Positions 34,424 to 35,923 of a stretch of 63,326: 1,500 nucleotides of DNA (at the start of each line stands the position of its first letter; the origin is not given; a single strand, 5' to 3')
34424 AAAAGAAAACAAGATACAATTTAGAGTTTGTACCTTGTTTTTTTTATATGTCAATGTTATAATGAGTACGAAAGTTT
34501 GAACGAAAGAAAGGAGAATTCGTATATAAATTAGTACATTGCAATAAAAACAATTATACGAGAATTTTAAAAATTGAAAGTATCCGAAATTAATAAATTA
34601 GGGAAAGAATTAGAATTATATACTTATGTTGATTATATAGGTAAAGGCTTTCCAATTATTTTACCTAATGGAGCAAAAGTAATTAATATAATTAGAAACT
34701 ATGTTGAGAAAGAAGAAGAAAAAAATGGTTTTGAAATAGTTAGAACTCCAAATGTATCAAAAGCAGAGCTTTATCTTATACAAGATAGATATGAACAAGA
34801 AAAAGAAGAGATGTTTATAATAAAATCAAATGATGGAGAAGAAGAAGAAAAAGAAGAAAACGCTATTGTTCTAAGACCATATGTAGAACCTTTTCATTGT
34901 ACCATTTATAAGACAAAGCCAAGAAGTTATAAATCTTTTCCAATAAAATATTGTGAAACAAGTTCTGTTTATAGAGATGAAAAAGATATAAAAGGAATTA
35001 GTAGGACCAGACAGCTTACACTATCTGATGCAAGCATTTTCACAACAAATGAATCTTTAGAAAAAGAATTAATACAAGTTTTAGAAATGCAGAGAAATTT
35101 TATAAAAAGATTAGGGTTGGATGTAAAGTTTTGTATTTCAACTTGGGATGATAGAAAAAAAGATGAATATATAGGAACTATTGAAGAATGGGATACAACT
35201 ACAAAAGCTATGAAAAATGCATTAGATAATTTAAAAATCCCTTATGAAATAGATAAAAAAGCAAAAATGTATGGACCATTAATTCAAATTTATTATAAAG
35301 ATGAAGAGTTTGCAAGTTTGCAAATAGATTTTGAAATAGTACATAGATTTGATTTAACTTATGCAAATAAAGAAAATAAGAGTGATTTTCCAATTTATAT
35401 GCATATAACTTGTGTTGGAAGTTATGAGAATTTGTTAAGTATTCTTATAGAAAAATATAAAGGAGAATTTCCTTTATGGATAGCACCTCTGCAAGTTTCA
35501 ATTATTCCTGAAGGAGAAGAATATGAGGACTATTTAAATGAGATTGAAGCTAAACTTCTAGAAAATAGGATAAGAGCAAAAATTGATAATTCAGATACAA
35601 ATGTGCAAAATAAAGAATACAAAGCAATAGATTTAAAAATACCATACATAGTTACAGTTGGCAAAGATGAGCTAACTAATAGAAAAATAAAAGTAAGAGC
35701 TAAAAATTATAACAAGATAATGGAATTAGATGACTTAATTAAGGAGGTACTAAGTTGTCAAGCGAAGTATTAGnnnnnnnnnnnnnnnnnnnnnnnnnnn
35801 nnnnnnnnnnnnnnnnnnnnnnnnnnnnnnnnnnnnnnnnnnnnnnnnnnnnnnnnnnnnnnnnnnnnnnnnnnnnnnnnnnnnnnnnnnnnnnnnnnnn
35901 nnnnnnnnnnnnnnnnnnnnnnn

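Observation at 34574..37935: Degenerate ThrRS paralog without its N-terminal domains, translationally coupled to an unknown 726-aa coiled-coil protein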

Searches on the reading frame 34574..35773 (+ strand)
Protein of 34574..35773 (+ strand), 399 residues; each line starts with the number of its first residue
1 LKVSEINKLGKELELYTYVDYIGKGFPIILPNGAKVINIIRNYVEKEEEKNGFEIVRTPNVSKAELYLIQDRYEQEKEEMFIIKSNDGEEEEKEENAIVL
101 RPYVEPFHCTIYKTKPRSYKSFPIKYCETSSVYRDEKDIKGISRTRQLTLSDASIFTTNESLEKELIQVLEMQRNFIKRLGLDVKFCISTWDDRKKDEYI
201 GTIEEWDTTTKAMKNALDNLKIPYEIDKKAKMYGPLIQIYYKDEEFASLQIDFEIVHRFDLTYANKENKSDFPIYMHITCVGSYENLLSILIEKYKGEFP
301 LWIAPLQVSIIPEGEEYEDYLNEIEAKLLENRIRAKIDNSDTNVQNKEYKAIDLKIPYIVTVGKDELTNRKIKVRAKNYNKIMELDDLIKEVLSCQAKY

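Call 3: search_protein_families(library=pfam, proteins=[window:34574-35773:+], max_evalue=0.1)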
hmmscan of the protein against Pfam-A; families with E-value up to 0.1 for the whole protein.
window:34574-35773:+ (399 aa): 2 families
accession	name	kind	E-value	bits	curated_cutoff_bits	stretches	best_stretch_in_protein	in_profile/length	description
PF00587.30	tRNA-synt_2b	-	1.8e-23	83.9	29.3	1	93-295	6-179/179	tRNA synthetase class II core domain (G, H, P, S and T)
PF03129.25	HGTP_anticodon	-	2.8e-14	53.5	21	1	307-392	1-91/94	Anticodon binding domain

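Call 6: search_protein_families(library=ncbifam, proteins=[window:34574-35773:+], max_evalue=0.01)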
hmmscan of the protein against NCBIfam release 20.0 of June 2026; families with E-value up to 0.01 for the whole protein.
window:34574-35773:+ (399 aa): 11 families
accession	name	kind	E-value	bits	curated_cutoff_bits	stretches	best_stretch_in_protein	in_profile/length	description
TIGR00418.1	thrS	equivalog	2.6e-91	307.2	383.65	1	8-392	175-561/565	threonine--tRNA ligase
NF003068.0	PRK03991.1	equivalog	9.8e-37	126.6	484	1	6-394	199-590/613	threonine--tRNA ligase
TIGR00409.1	proS_fam_II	equivalog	6.5e-21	74.8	306.7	2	18-186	31-194/568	proline--tRNA ligase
NF006625.0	PRK09194.1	equivalog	1.6e-20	73.5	558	2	18-187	31-195/559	proline--tRNA ligase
TIGR00408.1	proS_fam_I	equivalog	3.2e-20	72.5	437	2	14-184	20-189/475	proline--tRNA ligase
NF008979.1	PRK12325.1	exception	2.1e-18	66.4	550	2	25-185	38-193/437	proline--tRNA ligase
TIGR00442.1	hisS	equivalog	2e-17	63.3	286.75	2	24-194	4-165/406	histidine--tRNA ligase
NF011500.0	PRK14938.1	equivalog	5.9e-13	48.5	362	1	292-393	261-364/387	Ser-tRNA(Thr) hydrolase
TIGR00414.1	serS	equivalog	4.4e-06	26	301.65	1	23-185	162-319/418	serine--tRNA ligase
NF003211.1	PRK04173.1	equivalog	1.1e-05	24.5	312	1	298-378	357-438/454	glycine--tRNA ligase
TIGR00443.1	hisZ_biosyn_reg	equivalog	0.0056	15.8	271.65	1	30-148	4-110/314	ATP phosphoribosyltransferase regulatory subunit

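Call 7: find_homologous_proteins(query=window:34574-35773:+)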
Query window:34574-35773:+ (399 aa): 2629 proteins with E <= 0.001 among 8000 candidates; the best 120 are listed.
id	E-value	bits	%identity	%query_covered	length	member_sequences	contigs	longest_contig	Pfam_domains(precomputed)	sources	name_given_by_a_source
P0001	1.9e-246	836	93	100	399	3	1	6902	PF03129.26,PF00587.31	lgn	-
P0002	1.4e-186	639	73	99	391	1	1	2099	PF03129.26,PF00587.31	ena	-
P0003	3.9e-186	637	73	99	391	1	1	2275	PF03129.26,PF00587.31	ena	-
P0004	8.3e-186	636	73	99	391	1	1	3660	PF03129.26,PF00587.31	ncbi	-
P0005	4.9e-179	614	68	100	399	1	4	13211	PF03129.26,PF00587.31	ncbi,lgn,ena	-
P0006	1.3e-178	612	68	100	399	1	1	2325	PF03129.26,PF00587.31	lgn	-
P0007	6.6e-178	610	68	100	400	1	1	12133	PF03129.26,PF00587.31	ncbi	-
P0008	7.0e-177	607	68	100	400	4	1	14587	PF03129.26,PF00587.31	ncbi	-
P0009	1.3e-176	606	70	99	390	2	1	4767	PF03129.26,PF00587.31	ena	-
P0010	6.5e-174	597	66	100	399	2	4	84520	PF03129.26,PF00587.31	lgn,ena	-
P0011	2.6e-167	575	66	99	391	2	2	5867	PF03129.26,PF00587.31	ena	-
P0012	1.9e-165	569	64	99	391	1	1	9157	PF03129.26,PF00587.31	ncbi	-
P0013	1.6e-164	566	65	99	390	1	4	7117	PF03129.26,PF00587.31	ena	-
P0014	1.8e-164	566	64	99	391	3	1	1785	PF03129.26,PF00587.31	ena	-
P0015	1.0e-163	563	65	99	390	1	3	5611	PF03129.26,PF00587.31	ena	-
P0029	8.6e-158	544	61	99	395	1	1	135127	PF03129.26,PF00587.31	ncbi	-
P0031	5.4e-155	535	60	99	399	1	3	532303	PF03129.26,PF00587.31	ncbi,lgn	-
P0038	1.2e-145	504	56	99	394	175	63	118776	PF03129.26,PF00587.31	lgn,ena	-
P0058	5.1e-138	479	55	100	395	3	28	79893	PF03129.26,PF00587.31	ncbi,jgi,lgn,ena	-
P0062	1.3e-133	464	53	99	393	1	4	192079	PF03129.26,PF00587.31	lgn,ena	-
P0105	1.6e-127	444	50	100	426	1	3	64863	PF03129.26,PF00587.31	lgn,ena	-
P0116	1.5e-124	434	56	93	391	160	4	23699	PF03129.26,PF00587.31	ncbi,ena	-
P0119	5.2e-123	429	55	93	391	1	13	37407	PF03129.26,PF00587.31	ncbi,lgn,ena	-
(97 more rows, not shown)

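Call 12: find_encoding_contigs(protein=P0031, flank=8000, max_places=2)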
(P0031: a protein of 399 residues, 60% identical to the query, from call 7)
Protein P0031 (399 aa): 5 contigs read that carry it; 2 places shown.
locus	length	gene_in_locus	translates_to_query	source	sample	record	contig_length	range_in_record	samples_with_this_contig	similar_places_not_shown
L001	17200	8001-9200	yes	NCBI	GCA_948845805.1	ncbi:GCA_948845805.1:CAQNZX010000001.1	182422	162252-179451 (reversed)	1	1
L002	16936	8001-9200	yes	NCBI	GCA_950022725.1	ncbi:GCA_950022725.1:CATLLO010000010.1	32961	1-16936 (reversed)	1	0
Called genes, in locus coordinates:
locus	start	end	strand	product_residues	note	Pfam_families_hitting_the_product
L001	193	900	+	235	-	PF02397:Bac_transf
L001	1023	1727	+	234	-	PF02706:Wzz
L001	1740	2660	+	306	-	PF01656:CbiA, PF10609:ParA, PF13614:AAA_31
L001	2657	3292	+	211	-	PF19567:CpsB_CapC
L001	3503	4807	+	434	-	PF00342:PGI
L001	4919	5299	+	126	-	PF01880:Desulfoferrodox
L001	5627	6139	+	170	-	PF02824:TGS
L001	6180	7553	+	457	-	PF00587:tRNA-synt_2b, PF03129:HGTP_anticodon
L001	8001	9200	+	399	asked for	PF00587:tRNA-synt_2b, PF03129:HGTP_anticodon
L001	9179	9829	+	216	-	-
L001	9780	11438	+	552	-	-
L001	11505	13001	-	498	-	PF09547:SpoIVA_ATPase, PF20438:SpoIVA_middle, PF20439:SpoIVA_C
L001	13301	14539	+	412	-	PF01704:UDPGP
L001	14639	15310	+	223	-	PF25084:LbH_EIF2B (weak), PF25087:GMPPB_C, PF00132:Hexapep (weak)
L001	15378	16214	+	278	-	-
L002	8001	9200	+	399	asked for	PF00587:tRNA-synt_2b, PF03129:HGTP_anticodon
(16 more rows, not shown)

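Call 13: find_encoding_contigs(protein=P0105, flank=8000, max_places=2)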
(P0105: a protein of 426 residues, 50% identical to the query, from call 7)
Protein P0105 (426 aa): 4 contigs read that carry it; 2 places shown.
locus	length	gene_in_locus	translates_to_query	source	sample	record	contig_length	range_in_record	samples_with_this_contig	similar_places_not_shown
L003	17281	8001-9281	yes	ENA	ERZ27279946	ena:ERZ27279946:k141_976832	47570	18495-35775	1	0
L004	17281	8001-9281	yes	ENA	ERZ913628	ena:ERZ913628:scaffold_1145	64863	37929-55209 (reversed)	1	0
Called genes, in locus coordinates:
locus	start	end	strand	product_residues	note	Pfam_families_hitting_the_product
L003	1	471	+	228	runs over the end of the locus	PF00005:ABC_tran, PF02463:SMC_N (faint), PF13304:AAA_21 (faint)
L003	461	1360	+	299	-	PF18075:FtsX_ECD, PF02687:FtsX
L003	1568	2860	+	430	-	-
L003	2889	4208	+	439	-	PF24568:CC_PcsB, PF01551:Peptidase_M23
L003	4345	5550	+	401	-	PF22694:CtpB_N-like, PF00595:PDZ, PF13180:PDZ_2, PF17820:PDZ_6, PF03572:Peptidase_S41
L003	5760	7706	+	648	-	PF02824:TGS, PF07973:tRNA_SAD, PF00587:tRNA-synt_2b, PF03129:HGTP_anticodon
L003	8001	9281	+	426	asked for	PF00587:tRNA-synt_2b, PF03129:HGTP_anticodon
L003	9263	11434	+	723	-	-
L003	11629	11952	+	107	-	PF06949:DUF1292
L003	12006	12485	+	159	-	-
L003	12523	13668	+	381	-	-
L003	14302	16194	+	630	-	-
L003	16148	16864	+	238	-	-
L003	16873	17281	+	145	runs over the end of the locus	-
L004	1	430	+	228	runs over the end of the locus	PF00005:ABC_tran, PF02463:SMC_N (faint), PF13304:AAA_21 (faint)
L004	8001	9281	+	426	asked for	PF00587:tRNA-synt_2b, PF03129:HGTP_anticodon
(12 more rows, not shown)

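Call 18: search_protein_families(library=padloc, proteins=[window:34574-35773:+], max_evalue=0.1)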
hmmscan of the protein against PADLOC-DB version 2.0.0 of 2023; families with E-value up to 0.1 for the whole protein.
window:34574-35773:+ (399 aa): 0 families

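Call 39: search_solved_structures(query=window:34574-35773:+, max_evalue=1e-20, show_alignments=2)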
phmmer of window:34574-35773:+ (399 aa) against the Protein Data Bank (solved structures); distinct sequences matched with E-value up to 1e-20: 21.
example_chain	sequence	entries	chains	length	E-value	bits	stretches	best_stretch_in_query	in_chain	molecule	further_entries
1nyq_A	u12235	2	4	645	3.5e-59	204.3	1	5-378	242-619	threonyl-tRNA synthetase 1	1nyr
4ttv_A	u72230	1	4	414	9.6e-50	173.2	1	4-382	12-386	Threonine--tRNA ligase, cytoplasmic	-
4p3n_A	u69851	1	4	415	1.5e-49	172.6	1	7-382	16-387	Threonine--tRNA ligase, cytoplasmic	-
4hwt_A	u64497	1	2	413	1.6e-49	172.5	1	7-382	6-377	Threonine--tRNA ligase, cytoplasmic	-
7l3o_A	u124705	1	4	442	2.8e-38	135.5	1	8-271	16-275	Threonyl-tRNA synthetase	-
3ugq_A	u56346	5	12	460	7.5e-38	134.1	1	19-341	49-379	Threonyl-tRNA synthetase, mitochondrial | Threonine--tRNA ligase, mitochondrial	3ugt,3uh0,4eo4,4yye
5zy9_C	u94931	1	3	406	2.8e-37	132.2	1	8-383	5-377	Threonyl-tRNA synthase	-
6l2p_A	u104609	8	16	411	2.1e-36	129.3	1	7-389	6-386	Threonine--tRNA ligase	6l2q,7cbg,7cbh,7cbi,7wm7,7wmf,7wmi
4hwo_A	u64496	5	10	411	6e-36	127.8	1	7-386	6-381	Threonine--tRNA ligase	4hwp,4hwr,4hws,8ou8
4p3o_A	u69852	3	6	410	6.2e-36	127.8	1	7-386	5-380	Threonine--tRNA ligase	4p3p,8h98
1evk_A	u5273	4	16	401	6.7e-36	127.7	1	7-386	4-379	THREONYL-TRNA SYNTHETASE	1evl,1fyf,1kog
8qic_A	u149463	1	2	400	7.5e-36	127.5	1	7-386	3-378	Threonine--tRNA ligase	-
8wij_B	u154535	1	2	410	8.6e-36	127.3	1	7-386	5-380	Threonine--tRNA ligase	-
8h99_A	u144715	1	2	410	2.2e-35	126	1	7-386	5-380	Threonine--tRNA ligase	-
1qf6_A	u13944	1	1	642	2.4e-35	125.9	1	7-386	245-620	THREONYL-TRNA SYNTHETASE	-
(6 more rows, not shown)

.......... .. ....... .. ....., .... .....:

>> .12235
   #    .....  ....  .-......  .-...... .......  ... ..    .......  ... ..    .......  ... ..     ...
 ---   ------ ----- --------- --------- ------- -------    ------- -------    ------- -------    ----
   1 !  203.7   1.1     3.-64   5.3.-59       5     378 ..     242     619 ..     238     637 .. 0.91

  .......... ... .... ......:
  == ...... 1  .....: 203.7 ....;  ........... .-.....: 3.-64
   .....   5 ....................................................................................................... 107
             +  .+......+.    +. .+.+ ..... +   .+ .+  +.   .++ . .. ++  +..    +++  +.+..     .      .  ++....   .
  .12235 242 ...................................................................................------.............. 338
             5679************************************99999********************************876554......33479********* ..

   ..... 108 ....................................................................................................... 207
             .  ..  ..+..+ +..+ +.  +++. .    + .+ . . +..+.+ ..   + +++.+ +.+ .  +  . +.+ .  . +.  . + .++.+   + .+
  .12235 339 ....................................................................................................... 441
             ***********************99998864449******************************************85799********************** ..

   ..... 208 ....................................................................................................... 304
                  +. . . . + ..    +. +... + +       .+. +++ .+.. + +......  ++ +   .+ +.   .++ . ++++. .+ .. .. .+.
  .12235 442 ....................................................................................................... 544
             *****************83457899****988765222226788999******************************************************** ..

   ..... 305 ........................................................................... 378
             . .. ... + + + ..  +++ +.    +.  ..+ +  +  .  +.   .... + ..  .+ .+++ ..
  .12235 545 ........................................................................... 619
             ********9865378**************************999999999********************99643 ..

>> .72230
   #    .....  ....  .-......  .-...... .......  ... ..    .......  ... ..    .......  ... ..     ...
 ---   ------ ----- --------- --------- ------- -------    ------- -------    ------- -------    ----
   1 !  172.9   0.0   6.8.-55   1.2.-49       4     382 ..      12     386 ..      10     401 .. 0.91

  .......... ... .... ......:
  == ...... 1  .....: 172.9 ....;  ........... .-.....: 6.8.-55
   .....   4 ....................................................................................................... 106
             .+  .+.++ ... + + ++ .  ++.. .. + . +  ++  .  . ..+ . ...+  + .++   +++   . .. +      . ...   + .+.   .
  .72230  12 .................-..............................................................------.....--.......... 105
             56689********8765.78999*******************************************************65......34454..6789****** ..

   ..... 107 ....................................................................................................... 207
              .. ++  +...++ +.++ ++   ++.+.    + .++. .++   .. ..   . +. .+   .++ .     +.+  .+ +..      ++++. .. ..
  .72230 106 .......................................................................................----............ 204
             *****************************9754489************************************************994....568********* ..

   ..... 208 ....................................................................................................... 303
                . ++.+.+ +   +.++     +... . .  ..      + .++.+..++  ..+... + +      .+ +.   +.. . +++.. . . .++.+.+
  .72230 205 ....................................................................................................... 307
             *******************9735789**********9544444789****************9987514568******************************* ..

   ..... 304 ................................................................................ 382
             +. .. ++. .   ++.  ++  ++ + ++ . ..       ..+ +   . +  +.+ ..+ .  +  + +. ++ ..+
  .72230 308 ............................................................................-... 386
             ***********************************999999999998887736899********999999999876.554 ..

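Call 49: find_encoding_contigs(protein=P0062, flank=5000, max_places=1)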
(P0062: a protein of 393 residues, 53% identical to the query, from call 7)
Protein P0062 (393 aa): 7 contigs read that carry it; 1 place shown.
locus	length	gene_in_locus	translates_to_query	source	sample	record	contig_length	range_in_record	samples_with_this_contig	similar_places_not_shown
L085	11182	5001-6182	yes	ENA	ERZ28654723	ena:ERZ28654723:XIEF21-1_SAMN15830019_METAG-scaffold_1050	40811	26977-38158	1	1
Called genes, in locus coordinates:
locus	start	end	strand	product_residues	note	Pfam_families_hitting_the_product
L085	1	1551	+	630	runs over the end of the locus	PF00664:ABC_membrane, PF02463:SMC_N (faint), PF00005:ABC_tran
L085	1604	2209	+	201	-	PF00702:Hydrolase, PF13419:HAD_2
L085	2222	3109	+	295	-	PF00849:PseudoU_synth_2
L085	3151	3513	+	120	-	PF05857:TraX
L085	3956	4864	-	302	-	PF03418:Peptidase_A25, PF06866:DUF1256 (faint), PF03418:Peptidase_A25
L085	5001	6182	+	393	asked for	PF00587:tRNA-synt_2b, PF03129:HGTP_anticodon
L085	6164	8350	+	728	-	-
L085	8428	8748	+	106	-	PF06949:DUF1292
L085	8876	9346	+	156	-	-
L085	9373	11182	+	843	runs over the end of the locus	-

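Call 50: find_encoding_contigs(protein=P0038, flank=5000, max_places=1)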
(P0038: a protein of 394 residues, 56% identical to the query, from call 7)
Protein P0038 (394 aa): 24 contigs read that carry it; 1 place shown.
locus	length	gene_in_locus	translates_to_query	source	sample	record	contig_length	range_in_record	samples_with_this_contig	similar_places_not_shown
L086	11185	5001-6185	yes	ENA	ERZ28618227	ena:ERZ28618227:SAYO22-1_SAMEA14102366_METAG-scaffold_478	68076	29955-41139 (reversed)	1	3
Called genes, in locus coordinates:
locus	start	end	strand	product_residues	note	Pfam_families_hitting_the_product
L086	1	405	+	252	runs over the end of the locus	PF19567:CpsB_CapC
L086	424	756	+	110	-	-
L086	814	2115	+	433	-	PF00342:PGI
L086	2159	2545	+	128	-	-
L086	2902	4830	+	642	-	PF02824:TGS, PF07973:tRNA_SAD, PF00587:tRNA-synt_2b, PF03129:HGTP_anticodon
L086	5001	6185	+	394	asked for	PF00587:tRNA-synt_2b, PF03129:HGTP_anticodon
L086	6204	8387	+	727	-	-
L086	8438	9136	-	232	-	-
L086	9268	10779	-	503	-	PF09547:SpoIVA_ATPase, PF20438:SpoIVA_middle, PF20439:SpoIVA_C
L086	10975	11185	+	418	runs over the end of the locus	PF01704:UDPGP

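Call 51: find_encoding_contigs(protein=P0116, flank=5000, max_places=1)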
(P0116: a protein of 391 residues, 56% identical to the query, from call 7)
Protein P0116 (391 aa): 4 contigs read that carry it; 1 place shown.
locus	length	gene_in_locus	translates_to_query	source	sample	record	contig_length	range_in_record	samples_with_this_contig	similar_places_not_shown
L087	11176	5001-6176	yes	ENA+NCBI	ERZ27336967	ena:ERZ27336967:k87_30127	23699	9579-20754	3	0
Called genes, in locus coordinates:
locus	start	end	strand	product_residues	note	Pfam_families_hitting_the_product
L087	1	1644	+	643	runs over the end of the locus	PF02824:TGS, PF07973:tRNA_SAD, PF00587:tRNA-synt_2b, PF03129:HGTP_anticodon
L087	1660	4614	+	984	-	-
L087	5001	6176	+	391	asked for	PF00587:tRNA-synt_2b, PF03129:HGTP_anticodon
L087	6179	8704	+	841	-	-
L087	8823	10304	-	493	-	PF09547:SpoIVA_ATPase, PF20438:SpoIVA_middle, PF20439:SpoIVA_C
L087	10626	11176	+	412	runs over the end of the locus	PF01704:UDPGP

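Call 55: search_protein_families(library=phrogs, proteins=[window:34574-35773:+], max_evalue=0.01)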
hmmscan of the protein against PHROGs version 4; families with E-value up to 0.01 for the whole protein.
window:34574-35773:+ (399 aa): 2 families
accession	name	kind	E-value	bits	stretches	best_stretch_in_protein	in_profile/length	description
phrog_18916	-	unknown function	6.1e-70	237.3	1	7-390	245-627/643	-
phrog_35619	-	unknown function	1.2e-13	51.3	1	25-188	45-205/593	-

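Call 58: list_cluster_members(proteins=[P0005, P0029, P0058, P0119, P0123, P0157, P0184])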
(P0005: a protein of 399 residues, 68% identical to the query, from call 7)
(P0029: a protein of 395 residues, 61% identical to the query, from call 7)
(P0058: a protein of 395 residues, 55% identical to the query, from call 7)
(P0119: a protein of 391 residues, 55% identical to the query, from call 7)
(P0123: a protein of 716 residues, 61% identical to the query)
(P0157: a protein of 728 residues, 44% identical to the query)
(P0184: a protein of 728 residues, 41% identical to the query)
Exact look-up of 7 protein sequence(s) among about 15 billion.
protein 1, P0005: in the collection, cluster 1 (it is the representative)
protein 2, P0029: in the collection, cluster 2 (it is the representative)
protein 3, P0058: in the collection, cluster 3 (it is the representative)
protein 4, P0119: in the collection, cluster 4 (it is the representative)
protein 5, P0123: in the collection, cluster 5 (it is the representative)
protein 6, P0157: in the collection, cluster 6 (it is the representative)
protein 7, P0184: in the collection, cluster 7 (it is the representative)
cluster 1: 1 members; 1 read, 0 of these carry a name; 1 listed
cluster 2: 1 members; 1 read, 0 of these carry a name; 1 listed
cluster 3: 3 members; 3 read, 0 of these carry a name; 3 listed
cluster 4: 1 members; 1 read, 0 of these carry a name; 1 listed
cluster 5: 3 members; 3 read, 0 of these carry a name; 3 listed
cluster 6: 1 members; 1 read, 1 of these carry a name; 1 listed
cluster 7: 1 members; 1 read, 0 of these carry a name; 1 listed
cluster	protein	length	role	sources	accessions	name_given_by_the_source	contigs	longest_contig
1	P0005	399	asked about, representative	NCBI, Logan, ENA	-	-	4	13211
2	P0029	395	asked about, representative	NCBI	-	-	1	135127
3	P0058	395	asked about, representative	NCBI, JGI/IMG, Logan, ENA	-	-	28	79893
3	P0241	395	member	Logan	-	-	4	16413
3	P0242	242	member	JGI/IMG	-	-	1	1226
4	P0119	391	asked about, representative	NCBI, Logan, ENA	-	-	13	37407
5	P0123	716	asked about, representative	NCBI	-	-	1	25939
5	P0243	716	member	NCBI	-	-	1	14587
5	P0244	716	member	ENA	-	-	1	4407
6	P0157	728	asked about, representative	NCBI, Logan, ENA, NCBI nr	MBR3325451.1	MAG: hypothetical protein IKG14_05350 [Clostridia bacterium] | hypothetical protein [Clostridia bacterium]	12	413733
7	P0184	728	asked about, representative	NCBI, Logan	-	-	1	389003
